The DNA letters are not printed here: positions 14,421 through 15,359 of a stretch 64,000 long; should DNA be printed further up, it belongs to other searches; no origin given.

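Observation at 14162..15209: Two-gene module: conserved unknown protein + GIY-YIG-like nuclease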

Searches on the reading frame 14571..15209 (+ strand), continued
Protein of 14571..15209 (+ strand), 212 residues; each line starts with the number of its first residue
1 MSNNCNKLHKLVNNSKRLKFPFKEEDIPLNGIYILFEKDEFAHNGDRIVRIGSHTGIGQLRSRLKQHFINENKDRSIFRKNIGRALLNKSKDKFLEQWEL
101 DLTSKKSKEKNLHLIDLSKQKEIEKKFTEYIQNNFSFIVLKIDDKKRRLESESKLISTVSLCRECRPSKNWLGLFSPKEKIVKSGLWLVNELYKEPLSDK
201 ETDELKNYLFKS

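Call 81: search_protein_families(library=padloc, proteins=[P0143, P0114, P0200, P0261, P0274, P0127, P0255, L109:6956-7705:+, L109:10720-11562:+, L017:9035-9418:+], max_evalue=0.001)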
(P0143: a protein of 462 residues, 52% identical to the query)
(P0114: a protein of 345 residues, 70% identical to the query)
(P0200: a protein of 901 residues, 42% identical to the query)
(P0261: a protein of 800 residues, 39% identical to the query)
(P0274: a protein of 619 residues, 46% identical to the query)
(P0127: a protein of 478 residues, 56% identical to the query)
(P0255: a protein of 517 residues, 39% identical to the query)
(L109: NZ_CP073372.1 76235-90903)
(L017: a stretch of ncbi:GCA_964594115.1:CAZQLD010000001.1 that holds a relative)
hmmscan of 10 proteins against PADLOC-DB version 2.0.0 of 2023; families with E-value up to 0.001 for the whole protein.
P0143 (462 aa): 4 families
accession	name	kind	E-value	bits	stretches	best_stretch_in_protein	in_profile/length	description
PDLC04713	PDC-M57B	-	7e-83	275.4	1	144-348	4-208/211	-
PDLC04712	PDC-M57A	-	4.8e-52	174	1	7-141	2-136/138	-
PDLC04714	PDC-M57B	-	2.5e-17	61.3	1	166-329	35-212/238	-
PDLC02815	DpdC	-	7.5e-06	23.6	1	20-81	50-110/312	DpdC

P0114 (345 aa): 4 families
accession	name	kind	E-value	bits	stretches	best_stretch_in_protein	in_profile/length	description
PDLC04713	PDC-M57B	-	2.3e-98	326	1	138-344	3-209/211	-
PDLC04712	PDC-M57A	-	1.4e-56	188.7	1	2-135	3-136/138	-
PDLC04714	PDC-M57B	-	2.5e-22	77.7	1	143-327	17-215/238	-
PDLC02815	DpdC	-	0.00062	17.3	0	12-73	48-108/312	DpdC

P0200 (901 aa): 16 families
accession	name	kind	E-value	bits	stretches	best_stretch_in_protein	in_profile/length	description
PDLC04713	PDC-M57B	-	6.7e-73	242.8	1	594-798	4-208/211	-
PDLC04712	PDC-M57A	-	2.4e-38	129.6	1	462-592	5-135/138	-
PDLC05064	PDC-S68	-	9.2e-21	71.3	2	8-161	688-825/1273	-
PDLC04714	PDC-M57B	-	1.3e-19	68.8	1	619-779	38-212/238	-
PDLC01734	typeIV_RecD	-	4.1e-17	59.7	1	4-443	338-740/763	RecD_0_IVD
PDLC05065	PDC-S68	-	1.4e-16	57.5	2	26-160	625-745/1221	-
PDLC01148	RecD_like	-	4.8e-15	52.9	1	3-162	311-447/719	RecD/Tra ATPase fused to N-terminal HHH domain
PDLC04475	PDC-M16A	-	2.2e-13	47.7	1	13-327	23-337/721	-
PDLC04476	PDC-M16A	-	5.7e-11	39.5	1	7-123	6-130/691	-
PDLC05035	PDC-S53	-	1e-10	38.4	0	347-390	793-836/900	-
PDLC05066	PDC-S68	-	5.7e-09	32.5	1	25-160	597-721/1202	-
PDLC02372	Nhi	-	0.00016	18.5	1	9-57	186-235/470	-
PDLC04474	PDC-M16A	-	0.00017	18.2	0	364-392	641-669/917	-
PDLC04472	PDC-M16A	-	0.00026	17.4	0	17-126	235-348/930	-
PDLC02350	AbiO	-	0.00083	16.2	0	6-54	179-226/468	AbiO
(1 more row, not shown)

P0261 (800 aa): 6 families
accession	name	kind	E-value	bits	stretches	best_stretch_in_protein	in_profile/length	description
PDLC04713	PDC-M57B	-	1.8e-68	228.3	1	446-651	3-208/211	-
PDLC04712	PDC-M57A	-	6.5e-44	147.6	1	303-437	2-136/138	-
PDLC04714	PDC-M57B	-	4.7e-18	63.7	1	451-632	17-212/238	-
PDLC05065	PDC-S68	-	2.9e-06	23.4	1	77-174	936-1030/1221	-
PDLC01148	RecD_like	-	3.9e-05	20.1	1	59-195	541-676/719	RecD/Tra ATPase fused to N-terminal HHH domain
PDLC01734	typeIV_RecD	-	0.00012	18.4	1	70-191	589-710/763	RecD_0_IVD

P0274 (619 aa): 4 families
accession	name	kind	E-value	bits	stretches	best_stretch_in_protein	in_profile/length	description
PDLC04713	PDC-M57B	-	3.1e-77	256.9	1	155-358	4-206/211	-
PDLC04712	PDC-M57A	-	6e-47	157.5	1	7-139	3-135/138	-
PDLC04714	PDC-M57B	-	1.2e-17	62.4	1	176-344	34-215/238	-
PDLC02815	DpdC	-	0.00039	17.9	1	22-72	53-102/312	DpdC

P0127 (478 aa): 5 families
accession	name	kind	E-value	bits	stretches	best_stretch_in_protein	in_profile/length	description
PDLC04713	PDC-M57B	-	2.2e-95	316.3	1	270-475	2-207/211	-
PDLC04714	PDC-M57B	-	5.1e-21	73.4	1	291-458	32-213/238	-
PDLC03662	mREase_IV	-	8.8e-20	68.7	1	162-255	7-100/560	Type IV methyl-directed restriction enzyme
PDLC04712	PDC-M57A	-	2.4e-14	51.9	1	6-144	5-135/138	-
PDLC02815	DpdC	-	4.5e-05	21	1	21-81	49-108/312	DpdC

P0255 (517 aa): 2 families
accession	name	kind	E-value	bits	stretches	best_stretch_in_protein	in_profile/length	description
PDLC04713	PDC-M57B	-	2.2e-66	221.5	1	204-410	3-208/211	-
PDLC04714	PDC-M57B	-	1.1e-18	65.8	1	231-390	39-211/238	-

L109:6956-7705:+ (250 aa): 2 families
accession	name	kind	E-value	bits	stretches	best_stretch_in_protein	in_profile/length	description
PDLC04714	PDC-M57B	-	8e-64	213.5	1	13-241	8-234/238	-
PDLC04713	PDC-M57B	-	6.2e-19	66.4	1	42-235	28-206/211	-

L109:10720-11562:+ (281 aa): 1 family
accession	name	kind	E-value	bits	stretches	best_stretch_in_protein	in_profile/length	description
PDLC04712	PDC-M57A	-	1.2e-14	52.9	1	13-156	4-111/138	-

L017:9035-9418:+ (128 aa): 1 family
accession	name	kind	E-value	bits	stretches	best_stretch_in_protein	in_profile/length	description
PDLC04136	mad4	-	0.00045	19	1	13-72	5-75/110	mads_4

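Call 84: search_protein_families(library=pfam, alignment_id=A7, max_evalue=0.00001)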
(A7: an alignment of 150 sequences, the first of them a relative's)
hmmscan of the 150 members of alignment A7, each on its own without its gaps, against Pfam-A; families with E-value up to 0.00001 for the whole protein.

A. member 1, L002:2568-3665:+ (366 aa): 2 families
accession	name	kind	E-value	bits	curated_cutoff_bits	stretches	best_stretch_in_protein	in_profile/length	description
PF00814.31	TsaD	-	2.1e-67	228.1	24.8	1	30-308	11-264/264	tRNA N6-adenosine threonylcarbamoyltransferase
PF22521.2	HypF_C_2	-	6.5e-07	29.8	27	1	204-293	136-226/241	Carbamoyltransferase, Kae1-like Domain, second subdomain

B. families by the number of members that match (of 150 scanned): 150 families (the first 25 are shown)
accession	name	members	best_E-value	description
PF00730.31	HhH-GPD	5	2.2e-31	HhH-GPD superfamily base excision DNA repair protein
PF00633.29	HHH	4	9.3e-09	Helix-hairpin-helix motif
PF01751.28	Toprim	4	3.7e-08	Toprim domain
PF00535.33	Glycos_transf_2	3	1.1e-33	Glycosyl transferase family 2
PF13847.12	Methyltransf_31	3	6.4e-23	Methyltransferase domain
PF13649.12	Methyltransf_25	3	6.6e-23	Methyltransferase domain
PF08241.18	Methyltransf_11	3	7.6e-23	Methyltransferase domain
PF01096.23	Zn_ribbon_TFIIS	3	3e-19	Transcription factor S-II (TFIIS)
PF00293.34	NUDIX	3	2.8e-16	NUDIX domain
PF08242.18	Methyltransf_12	3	2.6e-15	Methyltransferase domain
PF13489.12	Methyltransf_23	3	6.8e-14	Methyltransferase domain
PF13662.12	Toprim_4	3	2.8e-08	Toprim domain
PF03372.29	Exo_endo_phos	2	1.4e-24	Endonuclease/Exonuclease/phosphatase family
PF13641.12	Glyco_tranf_2_3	2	2.4e-23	Glycosyltransferase like family 2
PF04851.21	ResIII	2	3.8e-22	Type III restriction enzyme, res subunit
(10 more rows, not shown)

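Call 96: find_encoding_contigs(protein=P0274, flank=9000, max_places=1)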
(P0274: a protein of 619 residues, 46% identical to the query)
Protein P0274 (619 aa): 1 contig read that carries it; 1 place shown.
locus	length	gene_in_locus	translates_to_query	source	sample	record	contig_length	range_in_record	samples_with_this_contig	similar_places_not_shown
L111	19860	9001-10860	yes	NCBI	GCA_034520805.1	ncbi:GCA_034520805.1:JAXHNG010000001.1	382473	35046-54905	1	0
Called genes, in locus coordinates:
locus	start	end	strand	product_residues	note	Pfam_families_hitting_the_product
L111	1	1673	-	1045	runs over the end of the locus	PF04313:HSDR_N, PF00270:DEAD, PF04851:ResIII, PF18766:SWI2_SNF2, PF22679:T1R_D3-like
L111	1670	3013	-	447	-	PF01420:Methylase_S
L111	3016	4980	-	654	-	PF12161:HsdM_N, PF02384:N6_Mtase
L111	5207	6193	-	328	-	PF07751:Abi_2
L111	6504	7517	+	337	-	PF13391:HNH_2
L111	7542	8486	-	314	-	PF26340:DNA-SBD_ScoMcrA, PF13391:HNH_2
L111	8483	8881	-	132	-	PF11969:DcpS_C, PF01230:HIT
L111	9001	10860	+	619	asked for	PF21818:DUF6884, PF26468:GIY_YIG_3, PF24698:DUF7662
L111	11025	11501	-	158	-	-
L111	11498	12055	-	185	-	PF15731:MqsA_antitoxin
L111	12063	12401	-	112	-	PF15723:MqsR_toxin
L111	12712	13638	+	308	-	PF00135:COesterase (weak), PF20434:BD-FAE, PF07859:Abhydrolase_3, PF00326:Peptidase_S9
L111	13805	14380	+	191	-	-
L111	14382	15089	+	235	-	-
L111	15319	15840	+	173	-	PF12802:MarR_2 (weak)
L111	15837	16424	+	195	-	-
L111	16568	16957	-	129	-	PF12643:MazG-like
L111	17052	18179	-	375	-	PF13784:Fic_N, PF02661:Fic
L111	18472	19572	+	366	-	PF08897:DUF1841 (weak), PF03695:UPF0149, PF02810:SEC-C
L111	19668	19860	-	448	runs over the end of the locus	PF02661:Fic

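Call 97: find_encoding_contigs(protein=P0285, flank=9000, max_places=1)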
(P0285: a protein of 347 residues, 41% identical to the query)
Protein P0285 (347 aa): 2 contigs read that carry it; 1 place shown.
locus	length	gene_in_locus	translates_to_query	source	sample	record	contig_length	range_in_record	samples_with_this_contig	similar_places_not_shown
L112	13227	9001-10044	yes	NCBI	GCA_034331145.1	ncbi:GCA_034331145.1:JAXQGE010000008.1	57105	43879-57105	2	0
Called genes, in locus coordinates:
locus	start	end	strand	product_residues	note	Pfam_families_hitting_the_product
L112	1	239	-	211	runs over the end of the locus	-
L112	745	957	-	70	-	-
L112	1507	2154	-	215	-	PF09568:RE_MjaI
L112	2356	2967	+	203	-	PF09568:RE_MjaI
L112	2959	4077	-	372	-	PF01555:N6_N4_Mtase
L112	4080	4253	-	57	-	-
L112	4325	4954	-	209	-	PF09568:RE_MjaI (weak)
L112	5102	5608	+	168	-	PF08819:DUF1802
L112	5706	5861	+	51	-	-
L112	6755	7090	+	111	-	-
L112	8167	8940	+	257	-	-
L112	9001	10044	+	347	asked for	PF21818:DUF6884, PF26468:GIY_YIG_3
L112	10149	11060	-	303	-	PF18928:DUF5677 (weak)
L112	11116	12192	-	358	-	PF01939:NucS_C (weak), PF14088:DUF4268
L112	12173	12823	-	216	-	PF14175:YaaC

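Call 98: find_encoding_contigs(protein=P0352, flank=9000, max_places=1)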
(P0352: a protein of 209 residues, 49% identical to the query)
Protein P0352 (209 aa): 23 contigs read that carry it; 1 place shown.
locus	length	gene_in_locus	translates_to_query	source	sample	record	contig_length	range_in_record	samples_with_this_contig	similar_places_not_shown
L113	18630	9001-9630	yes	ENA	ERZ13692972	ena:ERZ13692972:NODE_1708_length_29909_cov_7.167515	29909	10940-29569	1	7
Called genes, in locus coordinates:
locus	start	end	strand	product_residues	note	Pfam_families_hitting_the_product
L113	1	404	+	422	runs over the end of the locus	PF02403:Seryl_tRNA_N, PF00587:tRNA-synt_2b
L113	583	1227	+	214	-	-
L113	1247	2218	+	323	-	PF01207:Dus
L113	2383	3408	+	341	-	PF05496:RuvB_N (weak), PF01078:Mg_chelatase (faint), PF13177:DNA_pol3_delta2 (weak), PF00004:AAA, PF13177:DNA_pol3_delta2, PF12169:DNA_pol3_gamma3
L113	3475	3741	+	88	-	PF24035:DUF7344 (faint), PF12802:MarR_2 (weak), PF12840:HTH_20, PF01022:HTH_5, PF13412:HTH_24 (weak)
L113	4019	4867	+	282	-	-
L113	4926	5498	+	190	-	-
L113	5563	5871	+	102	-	-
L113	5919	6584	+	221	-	PF03575:Peptidase_S51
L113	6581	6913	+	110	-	PF03819:MazG, PF12643:MazG-like (weak)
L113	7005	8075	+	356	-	-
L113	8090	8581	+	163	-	PF00293:NUDIX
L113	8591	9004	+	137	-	PF21818:DUF6884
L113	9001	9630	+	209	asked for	PF26468:GIY_YIG_3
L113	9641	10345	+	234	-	PF13462:Thioredoxin_4, PF13098:Thioredoxin_2 (weak), PF01323:DSBA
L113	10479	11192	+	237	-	PF02535:Zip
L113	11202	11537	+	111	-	PF04020:Phage_holin_4_2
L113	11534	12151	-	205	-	PF09335:VTT_dom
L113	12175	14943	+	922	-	PF26449:DUF8128, PF01935:DUF87 (weak), PF12696:TraG-D_C (faint)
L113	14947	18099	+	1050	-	-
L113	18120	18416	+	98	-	PF18908:DUF5663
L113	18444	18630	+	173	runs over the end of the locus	PF00254:FKBP_C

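Call 99: find_encoding_contigs(protein=P0305, flank=9000, max_places=1)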
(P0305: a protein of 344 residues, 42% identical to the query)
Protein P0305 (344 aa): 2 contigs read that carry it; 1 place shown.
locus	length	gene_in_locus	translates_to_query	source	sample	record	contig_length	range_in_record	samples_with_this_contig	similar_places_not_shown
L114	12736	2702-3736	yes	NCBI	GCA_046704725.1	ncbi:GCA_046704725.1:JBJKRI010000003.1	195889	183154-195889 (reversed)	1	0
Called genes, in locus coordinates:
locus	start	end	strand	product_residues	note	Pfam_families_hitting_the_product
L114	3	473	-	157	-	?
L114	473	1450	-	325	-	PF02779:Transket_pyr, PF02780:Transketolase_C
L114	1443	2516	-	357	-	PF00676:E1_dh, PF00456:Transketolase_N (weak)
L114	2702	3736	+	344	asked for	PF21818:DUF6884, PF26468:GIY_YIG_3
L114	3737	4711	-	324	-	PF16881:LIAS_N (weak), PF04055:Radical_SAM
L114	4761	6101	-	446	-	-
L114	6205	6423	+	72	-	-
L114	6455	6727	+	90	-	PF10437:Lip_prot_lig_C (weak)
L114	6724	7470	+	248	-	PF21948:LplA-B_cat, PF03099:BPL_LplA_LipB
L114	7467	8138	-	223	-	-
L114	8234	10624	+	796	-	PF01326:PPDK_N, PF00391:PEP-utilizers, PF02896:PEP-utilizers_C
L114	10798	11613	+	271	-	PF14528:LAGLIDADG_3 (weak)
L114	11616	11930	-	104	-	-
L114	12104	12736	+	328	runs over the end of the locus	PF00044:Gp_dh_N, PF02800:Gp_dh_C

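Call 100: find_encoding_contigs(protein=P0340, flank=9000, max_places=1)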
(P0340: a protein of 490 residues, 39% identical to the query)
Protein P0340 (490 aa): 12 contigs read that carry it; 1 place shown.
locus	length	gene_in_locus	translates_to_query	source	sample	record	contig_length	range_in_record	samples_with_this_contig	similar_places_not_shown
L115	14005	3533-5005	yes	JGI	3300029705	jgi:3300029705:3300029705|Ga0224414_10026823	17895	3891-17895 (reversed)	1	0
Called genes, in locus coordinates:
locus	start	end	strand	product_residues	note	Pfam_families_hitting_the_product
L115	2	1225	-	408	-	?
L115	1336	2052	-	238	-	-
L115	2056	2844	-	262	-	-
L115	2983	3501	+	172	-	-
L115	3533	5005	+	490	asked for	PF21818:DUF6884, PF26468:GIY_YIG_3, PF24698:DUF7662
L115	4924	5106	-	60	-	-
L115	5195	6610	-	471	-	-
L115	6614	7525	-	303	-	PF10340:Say1_Mug180 (weak), PF20434:BD-FAE (weak), PF07859:Abhydrolase_3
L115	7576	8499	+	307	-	PF04204:HTS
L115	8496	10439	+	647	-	PF01134:GIDA, PF12831:FAD_oxidored (weak), PF13932:SAM_GIDA_C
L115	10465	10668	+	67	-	-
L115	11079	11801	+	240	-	PF01643:Acyl-ACP_TE, PF20791:Acyl-ACP_TE_C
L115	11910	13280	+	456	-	PF01554:MatE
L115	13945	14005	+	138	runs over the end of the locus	PF00258:Flavodoxin_1, PF12641:Flavodoxin_3 (weak), PF12724:Flavodoxin_5 (weak)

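Call 101: find_encoding_contigs(protein=P0336, flank=9000, max_places=1)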
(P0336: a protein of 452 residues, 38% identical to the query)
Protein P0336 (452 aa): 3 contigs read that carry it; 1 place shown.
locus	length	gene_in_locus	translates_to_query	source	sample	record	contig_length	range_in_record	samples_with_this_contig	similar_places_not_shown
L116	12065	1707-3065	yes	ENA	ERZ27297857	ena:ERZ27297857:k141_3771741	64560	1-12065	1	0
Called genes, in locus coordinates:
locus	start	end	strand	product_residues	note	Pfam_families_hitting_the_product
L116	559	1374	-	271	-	-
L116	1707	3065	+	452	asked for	PF21818:DUF6884, PF26468:GIY_YIG_3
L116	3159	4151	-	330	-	PF01844:HNH, PF13395:HNH_4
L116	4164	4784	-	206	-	-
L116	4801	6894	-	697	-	PF00580:UvrD-helicase, PF13245:AAA_19, PF13538:UvrD_C_2 (faint), PF13361:UvrD_C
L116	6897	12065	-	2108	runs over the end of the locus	PF00270:DEAD, PF00271:Helicase_C, PF09369:MZB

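Call 112: search_solved_structures(query=L017:9035-9418:+, max_evalue=0.01)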
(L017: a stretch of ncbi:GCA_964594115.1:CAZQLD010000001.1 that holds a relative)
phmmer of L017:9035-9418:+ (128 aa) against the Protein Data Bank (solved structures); distinct sequences matched with E-value up to 0.01: 1.
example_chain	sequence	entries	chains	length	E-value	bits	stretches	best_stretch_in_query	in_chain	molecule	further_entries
1t6t_1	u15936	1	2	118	2.7e-11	47.1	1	3-109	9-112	putative protein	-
